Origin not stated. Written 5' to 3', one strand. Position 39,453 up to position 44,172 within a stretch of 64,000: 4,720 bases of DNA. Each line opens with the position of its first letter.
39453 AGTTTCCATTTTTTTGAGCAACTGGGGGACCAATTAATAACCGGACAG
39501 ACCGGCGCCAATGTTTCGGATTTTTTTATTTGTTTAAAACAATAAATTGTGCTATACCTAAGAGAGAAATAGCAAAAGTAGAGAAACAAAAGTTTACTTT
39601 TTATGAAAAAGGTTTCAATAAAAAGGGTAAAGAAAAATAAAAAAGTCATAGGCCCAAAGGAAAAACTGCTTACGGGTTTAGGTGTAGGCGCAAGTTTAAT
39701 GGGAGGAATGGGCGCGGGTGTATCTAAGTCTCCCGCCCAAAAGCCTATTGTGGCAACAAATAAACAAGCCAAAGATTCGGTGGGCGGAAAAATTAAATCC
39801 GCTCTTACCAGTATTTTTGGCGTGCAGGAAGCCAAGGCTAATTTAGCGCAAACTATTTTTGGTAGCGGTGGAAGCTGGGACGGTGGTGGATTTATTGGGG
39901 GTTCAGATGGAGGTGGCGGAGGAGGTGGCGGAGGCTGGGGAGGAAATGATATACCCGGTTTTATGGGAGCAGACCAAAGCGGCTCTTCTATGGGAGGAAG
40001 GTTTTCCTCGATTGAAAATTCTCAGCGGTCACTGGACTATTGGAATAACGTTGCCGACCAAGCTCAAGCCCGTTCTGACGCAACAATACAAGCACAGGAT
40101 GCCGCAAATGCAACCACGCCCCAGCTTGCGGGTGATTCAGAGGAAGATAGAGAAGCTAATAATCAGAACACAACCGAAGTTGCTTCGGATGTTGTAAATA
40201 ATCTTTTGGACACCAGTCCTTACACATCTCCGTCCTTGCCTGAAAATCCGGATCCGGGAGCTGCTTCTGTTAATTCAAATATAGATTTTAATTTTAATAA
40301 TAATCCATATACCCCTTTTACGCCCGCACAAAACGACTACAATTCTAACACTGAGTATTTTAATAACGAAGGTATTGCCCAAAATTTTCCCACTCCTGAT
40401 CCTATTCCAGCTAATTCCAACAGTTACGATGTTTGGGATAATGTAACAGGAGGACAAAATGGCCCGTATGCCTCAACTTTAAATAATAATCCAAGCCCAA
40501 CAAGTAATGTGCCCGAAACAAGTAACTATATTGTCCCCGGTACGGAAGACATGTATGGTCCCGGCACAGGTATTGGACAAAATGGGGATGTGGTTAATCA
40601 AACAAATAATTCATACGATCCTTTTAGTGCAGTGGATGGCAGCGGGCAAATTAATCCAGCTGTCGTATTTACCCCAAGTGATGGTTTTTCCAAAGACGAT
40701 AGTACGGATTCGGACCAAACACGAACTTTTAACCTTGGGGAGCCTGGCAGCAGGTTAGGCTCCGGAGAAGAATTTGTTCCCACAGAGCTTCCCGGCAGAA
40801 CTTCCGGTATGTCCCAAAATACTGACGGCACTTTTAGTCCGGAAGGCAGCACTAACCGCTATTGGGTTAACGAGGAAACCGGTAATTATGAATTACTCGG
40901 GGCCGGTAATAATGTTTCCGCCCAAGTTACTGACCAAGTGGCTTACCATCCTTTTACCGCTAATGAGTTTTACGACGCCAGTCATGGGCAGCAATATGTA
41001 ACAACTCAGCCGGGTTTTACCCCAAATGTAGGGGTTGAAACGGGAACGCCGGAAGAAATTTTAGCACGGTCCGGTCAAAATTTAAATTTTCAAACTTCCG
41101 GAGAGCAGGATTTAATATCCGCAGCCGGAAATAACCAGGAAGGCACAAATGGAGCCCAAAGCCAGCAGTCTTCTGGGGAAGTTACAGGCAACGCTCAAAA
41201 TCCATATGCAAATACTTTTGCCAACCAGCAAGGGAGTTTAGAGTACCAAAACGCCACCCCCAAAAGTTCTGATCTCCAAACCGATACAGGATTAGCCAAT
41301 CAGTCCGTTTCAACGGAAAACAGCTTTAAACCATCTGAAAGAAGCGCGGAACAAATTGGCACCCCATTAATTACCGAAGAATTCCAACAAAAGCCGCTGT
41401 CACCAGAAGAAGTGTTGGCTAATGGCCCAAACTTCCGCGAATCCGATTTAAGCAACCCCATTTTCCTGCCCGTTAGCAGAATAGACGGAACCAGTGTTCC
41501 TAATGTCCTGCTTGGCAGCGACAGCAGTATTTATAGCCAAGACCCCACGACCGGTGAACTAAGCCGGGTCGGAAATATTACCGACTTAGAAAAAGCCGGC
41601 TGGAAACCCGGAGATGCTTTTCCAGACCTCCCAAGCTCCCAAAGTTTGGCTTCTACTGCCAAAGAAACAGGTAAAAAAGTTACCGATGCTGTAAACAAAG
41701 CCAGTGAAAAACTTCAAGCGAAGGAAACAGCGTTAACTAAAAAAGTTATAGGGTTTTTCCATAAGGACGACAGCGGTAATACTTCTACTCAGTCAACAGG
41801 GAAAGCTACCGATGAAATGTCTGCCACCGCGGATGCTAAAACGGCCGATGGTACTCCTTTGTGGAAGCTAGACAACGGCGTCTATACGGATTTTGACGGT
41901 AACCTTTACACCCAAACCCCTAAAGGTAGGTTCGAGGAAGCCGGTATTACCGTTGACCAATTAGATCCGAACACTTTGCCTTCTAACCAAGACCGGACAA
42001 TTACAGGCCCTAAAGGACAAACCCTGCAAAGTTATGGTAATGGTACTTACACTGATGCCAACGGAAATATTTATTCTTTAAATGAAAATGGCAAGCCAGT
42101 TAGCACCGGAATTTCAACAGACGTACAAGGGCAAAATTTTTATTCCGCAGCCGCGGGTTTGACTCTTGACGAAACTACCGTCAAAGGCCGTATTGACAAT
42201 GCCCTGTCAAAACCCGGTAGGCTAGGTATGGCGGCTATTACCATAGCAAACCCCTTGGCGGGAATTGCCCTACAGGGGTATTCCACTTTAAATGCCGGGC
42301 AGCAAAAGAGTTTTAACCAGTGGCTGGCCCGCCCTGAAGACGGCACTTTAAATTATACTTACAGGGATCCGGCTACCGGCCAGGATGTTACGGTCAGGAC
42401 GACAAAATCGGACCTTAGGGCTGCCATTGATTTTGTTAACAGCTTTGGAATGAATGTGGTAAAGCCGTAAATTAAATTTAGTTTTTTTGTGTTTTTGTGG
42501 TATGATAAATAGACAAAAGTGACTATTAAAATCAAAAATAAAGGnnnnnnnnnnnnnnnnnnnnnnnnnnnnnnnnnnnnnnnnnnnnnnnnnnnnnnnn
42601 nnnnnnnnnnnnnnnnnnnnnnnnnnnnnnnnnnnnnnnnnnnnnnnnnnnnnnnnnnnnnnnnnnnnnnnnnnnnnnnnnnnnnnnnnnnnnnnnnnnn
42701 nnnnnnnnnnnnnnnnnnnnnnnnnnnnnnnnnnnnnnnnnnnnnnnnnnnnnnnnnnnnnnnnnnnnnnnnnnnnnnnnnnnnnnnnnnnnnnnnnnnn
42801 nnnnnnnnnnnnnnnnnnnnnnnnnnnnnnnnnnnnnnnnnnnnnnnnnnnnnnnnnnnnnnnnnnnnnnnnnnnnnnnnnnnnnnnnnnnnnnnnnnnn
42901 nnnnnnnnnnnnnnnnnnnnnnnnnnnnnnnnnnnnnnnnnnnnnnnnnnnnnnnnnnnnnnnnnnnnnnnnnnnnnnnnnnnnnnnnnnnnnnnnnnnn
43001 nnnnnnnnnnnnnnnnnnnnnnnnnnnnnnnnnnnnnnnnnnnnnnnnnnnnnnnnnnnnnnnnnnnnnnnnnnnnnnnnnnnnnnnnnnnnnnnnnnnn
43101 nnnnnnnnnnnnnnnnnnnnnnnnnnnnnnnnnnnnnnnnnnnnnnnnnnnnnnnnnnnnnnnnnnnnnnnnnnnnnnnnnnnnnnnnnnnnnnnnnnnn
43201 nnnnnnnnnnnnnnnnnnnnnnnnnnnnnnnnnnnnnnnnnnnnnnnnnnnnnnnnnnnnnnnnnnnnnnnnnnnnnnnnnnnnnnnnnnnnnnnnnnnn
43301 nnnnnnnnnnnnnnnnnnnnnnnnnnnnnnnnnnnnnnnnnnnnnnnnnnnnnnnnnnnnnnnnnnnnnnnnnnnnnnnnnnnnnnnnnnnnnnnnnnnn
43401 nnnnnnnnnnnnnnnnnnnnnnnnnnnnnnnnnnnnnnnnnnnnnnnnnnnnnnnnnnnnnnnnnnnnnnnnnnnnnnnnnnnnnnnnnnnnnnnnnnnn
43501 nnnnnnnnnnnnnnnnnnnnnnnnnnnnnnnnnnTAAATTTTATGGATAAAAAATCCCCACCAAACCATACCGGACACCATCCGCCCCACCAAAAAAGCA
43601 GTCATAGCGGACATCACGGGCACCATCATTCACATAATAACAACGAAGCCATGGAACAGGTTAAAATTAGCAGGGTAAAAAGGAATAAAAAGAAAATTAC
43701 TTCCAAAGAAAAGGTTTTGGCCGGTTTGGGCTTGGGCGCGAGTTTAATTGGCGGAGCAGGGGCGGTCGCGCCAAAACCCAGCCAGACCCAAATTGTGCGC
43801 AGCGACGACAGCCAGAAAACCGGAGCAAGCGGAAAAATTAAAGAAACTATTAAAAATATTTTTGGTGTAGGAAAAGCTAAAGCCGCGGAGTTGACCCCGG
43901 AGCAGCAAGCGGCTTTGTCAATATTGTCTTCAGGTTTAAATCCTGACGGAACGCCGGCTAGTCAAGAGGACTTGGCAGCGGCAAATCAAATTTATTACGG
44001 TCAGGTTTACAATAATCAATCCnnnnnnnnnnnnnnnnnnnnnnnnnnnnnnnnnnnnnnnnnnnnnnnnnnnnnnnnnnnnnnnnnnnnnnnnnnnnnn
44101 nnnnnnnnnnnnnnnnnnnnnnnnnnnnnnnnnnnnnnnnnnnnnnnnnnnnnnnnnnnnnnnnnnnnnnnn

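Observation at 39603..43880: Two giant surface proteins share a conserved ~75-aa N-terminal module resembling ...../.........-type signal peptides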

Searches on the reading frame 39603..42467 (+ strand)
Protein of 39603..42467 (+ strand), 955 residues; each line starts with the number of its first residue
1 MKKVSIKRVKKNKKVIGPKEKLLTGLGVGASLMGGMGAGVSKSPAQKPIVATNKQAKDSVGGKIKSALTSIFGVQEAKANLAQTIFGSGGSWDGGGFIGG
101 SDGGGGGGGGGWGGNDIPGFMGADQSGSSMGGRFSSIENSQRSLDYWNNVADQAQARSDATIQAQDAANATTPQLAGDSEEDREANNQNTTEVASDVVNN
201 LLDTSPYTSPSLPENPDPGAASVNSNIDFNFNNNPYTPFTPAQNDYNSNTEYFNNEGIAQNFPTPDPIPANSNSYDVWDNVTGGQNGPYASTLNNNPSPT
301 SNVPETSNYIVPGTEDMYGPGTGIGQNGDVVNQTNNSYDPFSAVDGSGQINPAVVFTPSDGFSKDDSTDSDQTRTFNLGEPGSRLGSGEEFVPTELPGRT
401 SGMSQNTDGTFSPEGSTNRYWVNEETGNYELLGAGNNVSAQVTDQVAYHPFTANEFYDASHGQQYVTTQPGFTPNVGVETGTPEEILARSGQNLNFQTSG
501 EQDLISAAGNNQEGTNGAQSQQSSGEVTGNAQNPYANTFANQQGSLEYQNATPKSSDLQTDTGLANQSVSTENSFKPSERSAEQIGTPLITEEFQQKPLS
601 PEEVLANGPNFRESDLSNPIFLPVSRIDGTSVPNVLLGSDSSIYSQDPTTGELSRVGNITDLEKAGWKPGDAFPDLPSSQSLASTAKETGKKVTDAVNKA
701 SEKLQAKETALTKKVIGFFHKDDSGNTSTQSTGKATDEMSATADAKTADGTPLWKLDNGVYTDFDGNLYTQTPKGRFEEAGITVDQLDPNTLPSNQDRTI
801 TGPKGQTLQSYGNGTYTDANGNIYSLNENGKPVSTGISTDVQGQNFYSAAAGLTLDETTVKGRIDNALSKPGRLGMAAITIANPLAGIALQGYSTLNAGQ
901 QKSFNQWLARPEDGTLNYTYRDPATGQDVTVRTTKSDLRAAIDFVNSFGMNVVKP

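Call 4: search_protein_families(library=pfam, proteins=[window:39603-42467:+], max_evalue=1)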
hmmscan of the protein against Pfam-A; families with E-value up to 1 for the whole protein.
window:39603-42467:+ (955 aa): 0 families

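Call 5: search_protein_families(library=ncbifam, proteins=[window:39603-42467:+], max_evalue=1)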
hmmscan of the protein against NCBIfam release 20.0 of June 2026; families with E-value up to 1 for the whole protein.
window:39603-42467:+ (955 aa): 0 families

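Call 41: search_solved_structures(query=window:39603-42467:+, max_evalue=0.1)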
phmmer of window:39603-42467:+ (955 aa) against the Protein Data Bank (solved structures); distinct sequences matched with E-value up to 0.1: 3.
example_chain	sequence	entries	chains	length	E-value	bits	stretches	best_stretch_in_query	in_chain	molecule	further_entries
8pww_B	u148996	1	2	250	0.021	16.4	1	84-146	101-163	scFv fragment for antibody MAD8-151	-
8pwx_A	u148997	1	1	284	0.073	14.6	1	83-145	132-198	scFv fragment for antibody R5.008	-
7nj0_C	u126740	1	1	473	0.092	14.3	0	37-113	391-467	G2/mitotic-specific cyclin-B1,G2/mitotic-specific cyclin-B1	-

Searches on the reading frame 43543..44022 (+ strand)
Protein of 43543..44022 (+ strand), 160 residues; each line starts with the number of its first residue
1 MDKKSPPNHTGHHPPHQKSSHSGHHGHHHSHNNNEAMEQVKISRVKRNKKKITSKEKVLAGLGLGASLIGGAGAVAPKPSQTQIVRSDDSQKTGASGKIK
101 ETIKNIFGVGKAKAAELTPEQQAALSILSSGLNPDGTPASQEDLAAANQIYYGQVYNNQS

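Call 43: predict_structure(alignment_id=A5)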
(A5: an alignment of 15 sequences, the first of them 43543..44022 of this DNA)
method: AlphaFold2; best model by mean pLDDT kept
length: 160 residues; sequences in the alignment: 15
mean_pLDDT: 62.7   pTM: 0.29
mean pLDDT of the five models: 62.7, 61.1, 59.3, 58.8, 58.5
residues with pLDDT >= 90: 4; 70-90: 36; 50-70: 97; < 50: 23
segments of 3 or more residues with pLDDT < 50: 72-76, 81-83, 85-88
pLDDT, mean of each block of 10 residues (from residue 1): 55 55 50 57 64 67 54 49 48 56 61 69 86 88 85 59
secondary structure, 60 per line:
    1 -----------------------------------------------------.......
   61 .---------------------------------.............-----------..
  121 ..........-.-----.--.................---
elements in order: H54-61 H95-107 H119-130 H141-157
